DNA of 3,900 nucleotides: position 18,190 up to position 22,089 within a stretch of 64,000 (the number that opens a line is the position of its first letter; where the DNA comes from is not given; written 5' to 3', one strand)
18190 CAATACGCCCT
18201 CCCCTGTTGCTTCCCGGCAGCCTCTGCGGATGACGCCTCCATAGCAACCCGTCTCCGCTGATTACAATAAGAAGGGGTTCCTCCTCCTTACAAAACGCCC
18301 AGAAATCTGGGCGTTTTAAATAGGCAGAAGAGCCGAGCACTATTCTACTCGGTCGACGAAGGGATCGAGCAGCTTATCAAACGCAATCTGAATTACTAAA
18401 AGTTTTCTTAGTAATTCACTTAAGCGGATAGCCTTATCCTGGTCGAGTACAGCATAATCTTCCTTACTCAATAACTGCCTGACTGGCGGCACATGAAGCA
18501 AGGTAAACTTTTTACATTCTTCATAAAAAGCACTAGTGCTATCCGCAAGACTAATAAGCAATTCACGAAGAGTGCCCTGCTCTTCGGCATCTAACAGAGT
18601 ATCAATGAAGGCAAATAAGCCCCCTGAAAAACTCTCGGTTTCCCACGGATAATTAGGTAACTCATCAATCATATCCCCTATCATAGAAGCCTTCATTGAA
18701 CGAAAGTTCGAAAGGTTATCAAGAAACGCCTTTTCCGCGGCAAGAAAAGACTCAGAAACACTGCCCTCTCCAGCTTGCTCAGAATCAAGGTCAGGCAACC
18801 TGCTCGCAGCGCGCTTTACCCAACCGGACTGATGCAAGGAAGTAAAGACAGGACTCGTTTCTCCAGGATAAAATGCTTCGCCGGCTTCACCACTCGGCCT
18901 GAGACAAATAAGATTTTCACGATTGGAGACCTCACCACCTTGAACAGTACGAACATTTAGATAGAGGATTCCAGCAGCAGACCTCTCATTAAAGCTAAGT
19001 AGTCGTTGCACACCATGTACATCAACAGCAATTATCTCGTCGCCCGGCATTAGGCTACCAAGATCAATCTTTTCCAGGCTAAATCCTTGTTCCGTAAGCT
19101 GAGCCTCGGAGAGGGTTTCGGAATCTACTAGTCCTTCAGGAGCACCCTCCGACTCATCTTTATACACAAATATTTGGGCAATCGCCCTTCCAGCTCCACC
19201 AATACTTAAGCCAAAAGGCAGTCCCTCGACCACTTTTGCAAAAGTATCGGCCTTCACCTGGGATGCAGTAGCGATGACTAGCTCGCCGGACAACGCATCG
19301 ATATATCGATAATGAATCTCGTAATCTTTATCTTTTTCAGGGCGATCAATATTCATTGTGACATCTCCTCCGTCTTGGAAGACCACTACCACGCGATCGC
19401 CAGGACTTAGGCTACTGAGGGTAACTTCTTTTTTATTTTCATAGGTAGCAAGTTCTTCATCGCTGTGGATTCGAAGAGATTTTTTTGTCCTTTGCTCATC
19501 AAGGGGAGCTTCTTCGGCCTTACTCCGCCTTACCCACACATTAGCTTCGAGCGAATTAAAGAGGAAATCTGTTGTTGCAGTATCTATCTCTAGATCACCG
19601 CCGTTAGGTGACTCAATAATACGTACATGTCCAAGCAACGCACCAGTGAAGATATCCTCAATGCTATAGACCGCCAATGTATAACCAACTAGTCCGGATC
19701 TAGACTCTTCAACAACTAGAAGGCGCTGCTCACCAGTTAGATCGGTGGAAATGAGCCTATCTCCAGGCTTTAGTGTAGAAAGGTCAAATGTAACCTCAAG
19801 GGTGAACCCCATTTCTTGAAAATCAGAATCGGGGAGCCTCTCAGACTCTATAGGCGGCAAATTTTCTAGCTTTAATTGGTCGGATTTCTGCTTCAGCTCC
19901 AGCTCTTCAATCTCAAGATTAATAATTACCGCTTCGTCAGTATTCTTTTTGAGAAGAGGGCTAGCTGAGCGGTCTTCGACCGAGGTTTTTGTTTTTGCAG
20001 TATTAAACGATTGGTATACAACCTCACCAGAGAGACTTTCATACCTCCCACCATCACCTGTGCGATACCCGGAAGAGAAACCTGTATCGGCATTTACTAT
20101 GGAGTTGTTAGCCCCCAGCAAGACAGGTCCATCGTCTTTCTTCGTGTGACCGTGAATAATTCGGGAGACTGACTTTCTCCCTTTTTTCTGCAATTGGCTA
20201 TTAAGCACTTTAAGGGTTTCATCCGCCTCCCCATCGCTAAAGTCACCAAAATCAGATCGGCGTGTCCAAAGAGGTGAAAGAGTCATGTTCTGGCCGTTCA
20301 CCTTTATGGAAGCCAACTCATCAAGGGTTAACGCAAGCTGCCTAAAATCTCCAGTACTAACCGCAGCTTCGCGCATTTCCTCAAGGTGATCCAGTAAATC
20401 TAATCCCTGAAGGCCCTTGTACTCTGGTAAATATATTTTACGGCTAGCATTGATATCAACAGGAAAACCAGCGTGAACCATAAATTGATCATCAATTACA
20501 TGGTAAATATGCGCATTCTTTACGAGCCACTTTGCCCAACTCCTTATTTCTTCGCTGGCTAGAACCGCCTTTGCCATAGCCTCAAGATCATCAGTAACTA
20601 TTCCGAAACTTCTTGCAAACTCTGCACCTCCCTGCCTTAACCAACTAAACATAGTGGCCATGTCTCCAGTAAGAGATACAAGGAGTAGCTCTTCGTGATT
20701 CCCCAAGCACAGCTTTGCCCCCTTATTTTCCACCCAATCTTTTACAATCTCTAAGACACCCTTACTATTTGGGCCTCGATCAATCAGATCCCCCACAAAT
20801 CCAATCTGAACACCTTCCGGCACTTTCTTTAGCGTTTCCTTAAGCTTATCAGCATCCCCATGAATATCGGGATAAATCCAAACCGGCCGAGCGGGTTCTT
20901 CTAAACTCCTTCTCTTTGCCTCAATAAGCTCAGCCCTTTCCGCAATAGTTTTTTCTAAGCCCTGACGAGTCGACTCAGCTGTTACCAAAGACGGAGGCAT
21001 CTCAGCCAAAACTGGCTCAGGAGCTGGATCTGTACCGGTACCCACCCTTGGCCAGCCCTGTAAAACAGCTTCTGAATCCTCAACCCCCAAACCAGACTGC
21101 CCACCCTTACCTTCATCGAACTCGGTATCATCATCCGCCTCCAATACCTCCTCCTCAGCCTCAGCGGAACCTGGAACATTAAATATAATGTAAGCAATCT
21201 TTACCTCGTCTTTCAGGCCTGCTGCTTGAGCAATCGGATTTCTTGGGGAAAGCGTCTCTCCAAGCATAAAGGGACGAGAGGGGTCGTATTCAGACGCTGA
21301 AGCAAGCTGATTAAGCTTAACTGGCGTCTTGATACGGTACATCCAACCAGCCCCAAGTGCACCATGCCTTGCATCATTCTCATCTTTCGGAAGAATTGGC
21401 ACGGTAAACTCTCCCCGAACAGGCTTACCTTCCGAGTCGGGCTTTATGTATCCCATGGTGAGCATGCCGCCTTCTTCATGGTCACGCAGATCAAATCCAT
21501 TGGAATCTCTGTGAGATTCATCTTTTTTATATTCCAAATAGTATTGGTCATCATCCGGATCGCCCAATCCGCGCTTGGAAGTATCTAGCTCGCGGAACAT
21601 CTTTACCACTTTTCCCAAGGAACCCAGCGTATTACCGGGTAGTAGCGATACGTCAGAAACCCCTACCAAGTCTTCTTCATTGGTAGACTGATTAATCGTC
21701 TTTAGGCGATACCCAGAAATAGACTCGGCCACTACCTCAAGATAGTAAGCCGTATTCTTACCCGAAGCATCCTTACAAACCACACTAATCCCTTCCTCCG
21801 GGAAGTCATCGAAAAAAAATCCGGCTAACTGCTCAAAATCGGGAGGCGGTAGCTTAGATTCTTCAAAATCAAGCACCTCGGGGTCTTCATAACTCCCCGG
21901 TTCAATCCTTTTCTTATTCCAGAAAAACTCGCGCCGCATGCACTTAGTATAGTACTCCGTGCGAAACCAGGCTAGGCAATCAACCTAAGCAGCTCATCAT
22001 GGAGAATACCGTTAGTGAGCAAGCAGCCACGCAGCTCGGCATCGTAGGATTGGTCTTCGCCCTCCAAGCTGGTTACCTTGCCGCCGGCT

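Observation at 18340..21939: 1199-aa cytoplasmic protein with a lambda-phosphatase-type PPP core embedded between an acidic N-terminal region and at least four copies of an unrecognised PGD repeat module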

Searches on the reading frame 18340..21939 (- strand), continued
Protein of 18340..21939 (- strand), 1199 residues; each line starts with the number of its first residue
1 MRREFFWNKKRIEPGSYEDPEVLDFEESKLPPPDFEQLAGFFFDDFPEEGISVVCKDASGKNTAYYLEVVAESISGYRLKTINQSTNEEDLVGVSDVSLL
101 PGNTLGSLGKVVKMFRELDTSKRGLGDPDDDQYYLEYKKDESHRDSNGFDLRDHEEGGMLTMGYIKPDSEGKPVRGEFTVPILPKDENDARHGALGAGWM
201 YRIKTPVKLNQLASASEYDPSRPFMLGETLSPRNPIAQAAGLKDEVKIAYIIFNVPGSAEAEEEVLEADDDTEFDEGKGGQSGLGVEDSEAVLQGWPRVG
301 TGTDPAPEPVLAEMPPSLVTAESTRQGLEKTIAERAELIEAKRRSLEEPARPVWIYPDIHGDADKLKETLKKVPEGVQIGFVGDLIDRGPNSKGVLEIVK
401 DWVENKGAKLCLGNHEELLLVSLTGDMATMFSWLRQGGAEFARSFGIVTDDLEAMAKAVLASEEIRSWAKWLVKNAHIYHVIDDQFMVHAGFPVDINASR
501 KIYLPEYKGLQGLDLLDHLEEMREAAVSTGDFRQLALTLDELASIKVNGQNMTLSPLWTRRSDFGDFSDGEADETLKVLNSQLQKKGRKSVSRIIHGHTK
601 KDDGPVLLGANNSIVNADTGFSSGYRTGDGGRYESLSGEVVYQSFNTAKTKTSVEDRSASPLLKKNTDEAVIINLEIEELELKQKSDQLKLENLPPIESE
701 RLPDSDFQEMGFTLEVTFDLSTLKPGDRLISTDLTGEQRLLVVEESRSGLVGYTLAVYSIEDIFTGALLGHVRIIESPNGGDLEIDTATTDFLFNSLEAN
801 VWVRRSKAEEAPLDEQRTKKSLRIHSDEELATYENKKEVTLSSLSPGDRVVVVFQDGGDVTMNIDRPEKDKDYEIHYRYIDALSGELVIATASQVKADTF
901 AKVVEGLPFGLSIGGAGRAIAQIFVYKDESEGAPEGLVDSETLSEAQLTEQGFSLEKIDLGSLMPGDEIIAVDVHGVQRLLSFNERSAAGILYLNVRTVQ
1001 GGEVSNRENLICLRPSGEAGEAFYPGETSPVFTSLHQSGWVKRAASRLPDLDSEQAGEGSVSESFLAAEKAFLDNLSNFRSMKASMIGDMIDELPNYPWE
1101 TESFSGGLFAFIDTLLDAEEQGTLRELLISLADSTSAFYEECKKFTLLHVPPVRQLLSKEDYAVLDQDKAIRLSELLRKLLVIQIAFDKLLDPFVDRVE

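Call 28: find_encoding_contigs(protein=P0003, flank=6000, max_places=3)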
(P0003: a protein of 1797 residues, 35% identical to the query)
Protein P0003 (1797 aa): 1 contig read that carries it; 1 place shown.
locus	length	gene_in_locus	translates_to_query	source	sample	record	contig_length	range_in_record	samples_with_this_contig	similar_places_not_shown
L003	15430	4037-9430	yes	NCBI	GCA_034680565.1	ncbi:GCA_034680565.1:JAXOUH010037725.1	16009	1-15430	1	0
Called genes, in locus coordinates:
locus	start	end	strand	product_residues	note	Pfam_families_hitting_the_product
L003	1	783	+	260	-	?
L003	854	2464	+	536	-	-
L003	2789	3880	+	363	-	-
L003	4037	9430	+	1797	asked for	PF06874:FBPase_2 (faint), PF00149:Metallophos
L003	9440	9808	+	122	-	-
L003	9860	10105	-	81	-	-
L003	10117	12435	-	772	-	-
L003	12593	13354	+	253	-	PF12666:PrgI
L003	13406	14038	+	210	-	PF26593:TraC-like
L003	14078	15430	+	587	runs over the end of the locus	PF01935:DUF87, PF12846:AAA_10, PF19044:P-loop_TraG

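Call 31: find_encoding_contigs(protein=P0004, flank=8000, max_places=2)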
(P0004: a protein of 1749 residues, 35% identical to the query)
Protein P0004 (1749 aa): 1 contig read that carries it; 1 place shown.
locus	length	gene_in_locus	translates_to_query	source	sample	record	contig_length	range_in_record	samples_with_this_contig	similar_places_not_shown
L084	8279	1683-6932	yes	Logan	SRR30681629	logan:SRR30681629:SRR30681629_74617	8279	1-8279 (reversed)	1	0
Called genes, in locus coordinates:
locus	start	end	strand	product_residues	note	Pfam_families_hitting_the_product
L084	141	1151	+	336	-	-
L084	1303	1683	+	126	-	PF18908:DUF5663 (weak)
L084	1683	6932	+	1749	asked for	PF00149:Metallophos, PF06874:FBPase_2 (faint)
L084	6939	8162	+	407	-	-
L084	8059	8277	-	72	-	?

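Call 32: find_encoding_contigs(protein=P0006, flank=8000, max_places=2)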
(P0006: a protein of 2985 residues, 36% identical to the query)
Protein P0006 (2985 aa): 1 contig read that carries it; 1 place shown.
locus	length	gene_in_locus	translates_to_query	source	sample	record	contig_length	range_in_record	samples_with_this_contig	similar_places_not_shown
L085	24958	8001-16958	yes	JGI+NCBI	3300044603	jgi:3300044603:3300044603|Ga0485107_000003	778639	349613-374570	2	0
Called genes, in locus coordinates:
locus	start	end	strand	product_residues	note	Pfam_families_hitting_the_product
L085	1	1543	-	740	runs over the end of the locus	PF02895:H-kinase_dim (faint), PF02518:HATPase_c, PF01584:CheW (faint), PF01627:Hpt, PF07194:P2 (weak)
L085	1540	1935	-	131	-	PF00072:Response_reg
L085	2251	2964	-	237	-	PF01063:Aminotran_4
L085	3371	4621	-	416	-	PF00180:Iso_dh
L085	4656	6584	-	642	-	PF00330:Aconitase, PF00694:Aconitase_C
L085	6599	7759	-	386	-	PF00155:Aminotran_1_2, PF01041:DegT_DnrJ_EryC1 (faint)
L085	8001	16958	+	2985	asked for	PF00149:Metallophos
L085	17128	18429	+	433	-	PF08529:NusA_N, PF00575:S1 (weak), PF13184:KH_NusA_1st, PF26594:KH_NusA_2nd, PF14520:HHH_5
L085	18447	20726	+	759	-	PF04760:IF2_N, PF00009:GTP_EFTU, PF00025:Arf (weak), PF10662:PduV-EutP (faint), PF01926:MMR_HSR1, PF22042:EF-G_D2, PF11987:IF-2, PF03144:GTP_EFTU_D2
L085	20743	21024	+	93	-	PF04456:DUF503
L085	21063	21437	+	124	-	PF02033:RBFA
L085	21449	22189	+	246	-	PF01509:TruB_N, PF16198:TruB_C_2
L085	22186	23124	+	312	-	PF06574:FAD_syn, PF01687:Flavokinase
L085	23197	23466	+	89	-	PF00312:Ribosomal_S15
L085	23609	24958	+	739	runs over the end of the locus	PF01138:RNase_PH, PF03725:RNase_PH_C, PF03726:PNPase, PF01138:RNase_PH, PF00013:KH_1, PF00575:S1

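Call 33: find_encoding_contigs(protein=P0007, flank=8000, max_places=2)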
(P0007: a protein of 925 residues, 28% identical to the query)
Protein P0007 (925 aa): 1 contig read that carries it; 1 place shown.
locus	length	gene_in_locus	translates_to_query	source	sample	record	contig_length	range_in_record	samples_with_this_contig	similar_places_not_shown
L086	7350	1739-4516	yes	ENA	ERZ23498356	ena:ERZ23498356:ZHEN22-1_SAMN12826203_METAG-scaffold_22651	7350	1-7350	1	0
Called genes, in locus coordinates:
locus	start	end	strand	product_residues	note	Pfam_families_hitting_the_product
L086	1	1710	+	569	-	?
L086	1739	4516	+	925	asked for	PF00149:Metallophos, PF06874:FBPase_2 (weak)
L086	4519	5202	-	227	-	PF13205:Big_5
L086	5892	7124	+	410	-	PF00675:Peptidase_M16, PF05193:Peptidase_M16_C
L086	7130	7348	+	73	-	?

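Call 76: find_encoding_contigs(protein=P0042, flank=8000, max_places=2)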
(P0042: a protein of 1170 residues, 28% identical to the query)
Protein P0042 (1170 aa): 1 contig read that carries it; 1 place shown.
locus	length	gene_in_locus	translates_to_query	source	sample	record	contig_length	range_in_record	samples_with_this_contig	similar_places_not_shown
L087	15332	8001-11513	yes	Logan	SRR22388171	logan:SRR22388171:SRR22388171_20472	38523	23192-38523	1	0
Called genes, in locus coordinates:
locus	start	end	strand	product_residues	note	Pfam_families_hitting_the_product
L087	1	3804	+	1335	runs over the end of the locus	-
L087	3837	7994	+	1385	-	-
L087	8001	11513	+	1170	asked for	PF06874:FBPase_2 (faint), PF00149:Metallophos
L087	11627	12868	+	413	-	PF14516:AAA_35 (weak), PF13173:AAA_14, PF13635:DUF4143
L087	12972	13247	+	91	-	PF00312:Ribosomal_S15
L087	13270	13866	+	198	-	-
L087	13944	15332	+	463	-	?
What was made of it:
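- P0042 follows two giant unannotated ORFs (call 76).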

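Call 77: find_encoding_contigs(protein=P0005, flank=8000, max_places=2)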
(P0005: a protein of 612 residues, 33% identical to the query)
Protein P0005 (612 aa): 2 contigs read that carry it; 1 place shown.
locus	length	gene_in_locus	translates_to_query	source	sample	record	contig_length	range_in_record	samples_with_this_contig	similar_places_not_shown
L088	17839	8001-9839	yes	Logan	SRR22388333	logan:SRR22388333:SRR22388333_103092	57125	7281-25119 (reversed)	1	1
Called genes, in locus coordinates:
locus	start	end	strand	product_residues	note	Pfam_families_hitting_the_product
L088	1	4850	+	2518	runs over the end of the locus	-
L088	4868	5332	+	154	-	-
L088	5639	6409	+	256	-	-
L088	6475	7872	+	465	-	-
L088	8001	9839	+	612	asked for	PF06874:FBPase_2 (faint), PF00149:Metallophos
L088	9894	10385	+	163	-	PF12666:PrgI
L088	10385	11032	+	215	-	PF26593:TraC-like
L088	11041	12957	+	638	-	PF01935:DUF87, PF12846:AAA_10 (weak), PF19044:P-loop_TraG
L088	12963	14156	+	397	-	PF13529:Peptidase_C39_2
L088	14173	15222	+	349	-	-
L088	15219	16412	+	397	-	-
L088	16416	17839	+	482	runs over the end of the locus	PF13529:Peptidase_C39_2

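Call 81: find_encoding_contigs(protein=window:18340-21939:-, flank=1000, max_places=6)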
Protein window:18340-21939:- (1199 aa): 5 contigs read that carry it; 2 places shown.
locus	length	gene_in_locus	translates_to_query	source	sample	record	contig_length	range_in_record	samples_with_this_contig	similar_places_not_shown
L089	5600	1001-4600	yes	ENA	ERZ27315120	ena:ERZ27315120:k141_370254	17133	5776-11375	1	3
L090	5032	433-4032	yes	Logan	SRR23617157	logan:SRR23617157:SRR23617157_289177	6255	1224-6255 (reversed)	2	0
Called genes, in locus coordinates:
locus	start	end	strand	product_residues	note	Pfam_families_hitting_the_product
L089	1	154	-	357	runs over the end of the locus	PF13439:Glyco_transf_4 (weak), PF20706:GT4-conflict, PF00534:Glycos_transf_1, PF13692:Glyco_trans_1_4, PF13524:Glyco_trans_1_2 (weak)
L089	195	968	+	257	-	PF00459:Inositol_P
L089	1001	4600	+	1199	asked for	PF00149:Metallophos, PF06874:FBPase_2 (faint)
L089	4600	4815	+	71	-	-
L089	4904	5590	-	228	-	PF04542:Sigma70_r2, PF08281:Sigma70_r4_2, PF04545:Sigma70_r4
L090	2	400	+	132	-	?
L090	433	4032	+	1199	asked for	PF00149:Metallophos, PF06874:FBPase_2 (faint)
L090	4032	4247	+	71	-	-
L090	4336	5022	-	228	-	PF04542:Sigma70_r2, PF08281:Sigma70_r4_2, PF04545:Sigma70_r4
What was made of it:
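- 18340..21939 (-): Complete ORF, 1199 aa: soluble, net charge -84. The identical protein occurs on 5 contigs from several assemblies, always in the same context (call 81).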

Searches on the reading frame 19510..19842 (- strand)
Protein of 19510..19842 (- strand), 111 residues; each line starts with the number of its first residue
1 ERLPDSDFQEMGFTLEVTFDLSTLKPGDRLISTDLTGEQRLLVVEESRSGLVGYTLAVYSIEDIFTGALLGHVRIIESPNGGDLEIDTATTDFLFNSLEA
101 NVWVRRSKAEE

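Call 40: search_protein_families(library=pfam, proteins=[window:19510-19842:-], max_evalue=10)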
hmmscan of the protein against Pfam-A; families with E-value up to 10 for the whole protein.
window:19510-19842:- (111 aa): 0 families

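Call 48: find_homologous_proteins(query=A1, max_evalue=1)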
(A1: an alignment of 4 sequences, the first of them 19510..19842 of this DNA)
Query A1 (4 sequences): 944 candidates shared short words with the query, none scored E <= 1.
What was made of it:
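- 19510..19842 (-): Repeat module A, res 700-810 (core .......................). No homologue elsewhere (calls 40, 48).
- No homologue of the module profile (call 48).
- Tried and rejected: The module profile search gave 0 hits at E <= 1 (call 48).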
